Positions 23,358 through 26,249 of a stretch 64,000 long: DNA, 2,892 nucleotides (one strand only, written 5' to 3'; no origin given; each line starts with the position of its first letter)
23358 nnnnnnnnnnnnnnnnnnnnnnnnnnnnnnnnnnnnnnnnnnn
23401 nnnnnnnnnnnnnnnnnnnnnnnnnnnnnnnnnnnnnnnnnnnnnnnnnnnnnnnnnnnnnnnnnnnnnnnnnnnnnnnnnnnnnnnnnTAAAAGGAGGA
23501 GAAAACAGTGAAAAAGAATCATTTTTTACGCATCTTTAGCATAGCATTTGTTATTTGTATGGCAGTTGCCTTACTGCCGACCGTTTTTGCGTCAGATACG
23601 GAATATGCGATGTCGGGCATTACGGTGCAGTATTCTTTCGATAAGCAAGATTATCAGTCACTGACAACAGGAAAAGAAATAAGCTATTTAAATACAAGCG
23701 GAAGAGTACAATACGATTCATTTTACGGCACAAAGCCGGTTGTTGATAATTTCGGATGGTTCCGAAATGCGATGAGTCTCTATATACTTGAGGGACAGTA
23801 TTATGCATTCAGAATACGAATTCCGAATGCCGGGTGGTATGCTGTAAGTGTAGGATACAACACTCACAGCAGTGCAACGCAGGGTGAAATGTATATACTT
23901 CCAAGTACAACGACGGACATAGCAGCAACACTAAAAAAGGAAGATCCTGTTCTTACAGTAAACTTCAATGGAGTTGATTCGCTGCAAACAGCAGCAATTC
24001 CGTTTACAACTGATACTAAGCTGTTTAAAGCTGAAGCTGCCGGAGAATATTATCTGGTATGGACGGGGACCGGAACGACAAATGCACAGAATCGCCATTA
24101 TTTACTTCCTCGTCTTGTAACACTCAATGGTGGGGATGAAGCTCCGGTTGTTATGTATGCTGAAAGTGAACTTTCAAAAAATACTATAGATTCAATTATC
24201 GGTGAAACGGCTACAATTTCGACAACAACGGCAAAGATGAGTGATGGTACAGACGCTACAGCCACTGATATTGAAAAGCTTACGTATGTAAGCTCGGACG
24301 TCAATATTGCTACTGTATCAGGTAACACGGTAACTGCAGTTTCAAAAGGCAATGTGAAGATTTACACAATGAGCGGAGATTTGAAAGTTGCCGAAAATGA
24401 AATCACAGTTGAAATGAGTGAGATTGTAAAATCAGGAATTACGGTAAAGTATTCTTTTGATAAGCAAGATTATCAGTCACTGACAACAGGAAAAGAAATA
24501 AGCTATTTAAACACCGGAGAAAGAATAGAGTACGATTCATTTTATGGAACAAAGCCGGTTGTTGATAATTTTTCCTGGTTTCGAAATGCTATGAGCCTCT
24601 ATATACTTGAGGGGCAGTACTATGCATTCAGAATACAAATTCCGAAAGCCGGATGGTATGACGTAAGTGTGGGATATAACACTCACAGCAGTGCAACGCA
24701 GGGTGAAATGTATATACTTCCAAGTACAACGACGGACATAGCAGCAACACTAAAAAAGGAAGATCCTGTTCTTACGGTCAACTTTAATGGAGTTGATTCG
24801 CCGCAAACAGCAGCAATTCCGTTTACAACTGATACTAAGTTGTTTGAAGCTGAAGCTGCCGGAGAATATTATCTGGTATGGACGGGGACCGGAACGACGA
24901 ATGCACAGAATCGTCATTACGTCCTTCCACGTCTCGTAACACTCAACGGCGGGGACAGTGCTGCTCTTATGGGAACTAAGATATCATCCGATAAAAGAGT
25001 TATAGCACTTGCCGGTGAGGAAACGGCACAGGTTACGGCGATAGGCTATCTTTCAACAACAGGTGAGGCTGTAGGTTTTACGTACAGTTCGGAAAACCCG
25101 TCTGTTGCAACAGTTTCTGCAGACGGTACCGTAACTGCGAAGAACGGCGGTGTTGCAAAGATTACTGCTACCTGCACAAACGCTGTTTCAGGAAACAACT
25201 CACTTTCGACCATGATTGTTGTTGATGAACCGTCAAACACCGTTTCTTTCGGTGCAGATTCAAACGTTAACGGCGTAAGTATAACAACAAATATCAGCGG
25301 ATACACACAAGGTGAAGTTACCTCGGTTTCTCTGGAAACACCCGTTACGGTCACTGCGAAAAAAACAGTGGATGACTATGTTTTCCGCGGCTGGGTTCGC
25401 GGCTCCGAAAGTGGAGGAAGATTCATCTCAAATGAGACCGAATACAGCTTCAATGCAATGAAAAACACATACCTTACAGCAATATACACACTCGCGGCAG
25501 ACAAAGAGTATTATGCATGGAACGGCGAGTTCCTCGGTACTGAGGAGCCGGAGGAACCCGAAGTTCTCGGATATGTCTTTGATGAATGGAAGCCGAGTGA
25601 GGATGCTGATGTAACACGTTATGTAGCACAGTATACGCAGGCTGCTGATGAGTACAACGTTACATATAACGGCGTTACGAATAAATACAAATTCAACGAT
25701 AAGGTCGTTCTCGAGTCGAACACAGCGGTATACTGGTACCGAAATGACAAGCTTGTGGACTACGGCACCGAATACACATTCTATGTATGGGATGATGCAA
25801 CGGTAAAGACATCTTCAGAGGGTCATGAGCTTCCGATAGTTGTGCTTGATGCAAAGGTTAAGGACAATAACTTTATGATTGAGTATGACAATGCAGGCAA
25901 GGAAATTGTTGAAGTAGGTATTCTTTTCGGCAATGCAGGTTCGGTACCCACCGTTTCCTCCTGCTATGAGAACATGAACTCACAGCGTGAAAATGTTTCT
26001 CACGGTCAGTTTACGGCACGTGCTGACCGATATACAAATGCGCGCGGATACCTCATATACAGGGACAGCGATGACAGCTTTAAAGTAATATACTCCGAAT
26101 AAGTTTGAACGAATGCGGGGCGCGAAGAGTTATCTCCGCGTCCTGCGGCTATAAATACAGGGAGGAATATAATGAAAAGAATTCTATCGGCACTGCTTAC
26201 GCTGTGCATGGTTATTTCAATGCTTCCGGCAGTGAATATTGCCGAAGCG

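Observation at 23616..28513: Five copies of an unassigned ~174-aa CBM-like module shared by two adjacent exported proteins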

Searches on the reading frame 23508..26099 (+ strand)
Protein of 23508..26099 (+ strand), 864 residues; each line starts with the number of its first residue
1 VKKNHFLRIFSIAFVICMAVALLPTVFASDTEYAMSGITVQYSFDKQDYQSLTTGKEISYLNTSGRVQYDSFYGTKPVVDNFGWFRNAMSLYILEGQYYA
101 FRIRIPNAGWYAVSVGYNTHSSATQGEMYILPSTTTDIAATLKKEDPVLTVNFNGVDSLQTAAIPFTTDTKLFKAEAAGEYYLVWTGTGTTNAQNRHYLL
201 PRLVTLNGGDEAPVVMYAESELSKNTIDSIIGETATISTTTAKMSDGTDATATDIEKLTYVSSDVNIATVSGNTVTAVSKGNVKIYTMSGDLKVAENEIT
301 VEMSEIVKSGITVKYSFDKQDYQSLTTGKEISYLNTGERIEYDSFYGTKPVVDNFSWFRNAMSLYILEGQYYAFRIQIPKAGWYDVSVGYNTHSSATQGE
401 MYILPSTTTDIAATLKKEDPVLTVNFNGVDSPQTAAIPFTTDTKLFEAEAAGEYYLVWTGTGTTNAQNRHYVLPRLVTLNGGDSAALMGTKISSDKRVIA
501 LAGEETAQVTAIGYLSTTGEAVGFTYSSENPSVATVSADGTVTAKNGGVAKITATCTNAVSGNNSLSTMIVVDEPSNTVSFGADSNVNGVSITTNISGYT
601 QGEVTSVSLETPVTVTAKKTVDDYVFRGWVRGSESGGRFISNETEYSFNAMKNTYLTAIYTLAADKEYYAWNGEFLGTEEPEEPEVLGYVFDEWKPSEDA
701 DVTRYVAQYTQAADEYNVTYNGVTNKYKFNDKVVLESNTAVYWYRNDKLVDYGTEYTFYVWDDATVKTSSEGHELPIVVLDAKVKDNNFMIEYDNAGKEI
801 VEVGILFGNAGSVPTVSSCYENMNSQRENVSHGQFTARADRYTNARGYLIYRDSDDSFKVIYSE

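Call 4: search_protein_families(library=ncbifam, proteins=[window:23508-26099:+], max_evalue=1)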
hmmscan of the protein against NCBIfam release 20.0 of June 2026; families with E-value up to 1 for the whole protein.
window:23508-26099:+ (864 aa): 0 families

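Call 5: search_protein_families(library=pfam, proteins=[window:23508-26099:+], max_evalue=1)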
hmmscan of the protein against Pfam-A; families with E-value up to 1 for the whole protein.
window:23508-26099:+ (864 aa): 3 families
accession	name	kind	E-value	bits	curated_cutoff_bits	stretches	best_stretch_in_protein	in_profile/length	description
PF02368.24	Big_2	-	2.6e-12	46.9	22.8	2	492-557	5-69/79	Bacterial Ig-like domain (group 2)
PF09479.16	Flg_new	-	0.011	16.3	27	0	604-644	13-53/65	Listeria-Bacteroides repeat domain (List_Bact_rpt)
PF22359.2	Big-like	-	0.014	16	27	1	525-555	4-34/48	Bacterial Ig-like domain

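Call 41: find_related_loci(query=window:23508-26099:+, collection=genome_contigs, flank=10000)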
Query window:23508-26099:+ (864 aa) in genome_contigs; peptide patterns used: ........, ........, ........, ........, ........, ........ (x = any residue, [..] = any of these).
32 stretches matched a pattern, but none encodes a relative of the query by tblastn (E <= 1e-3).
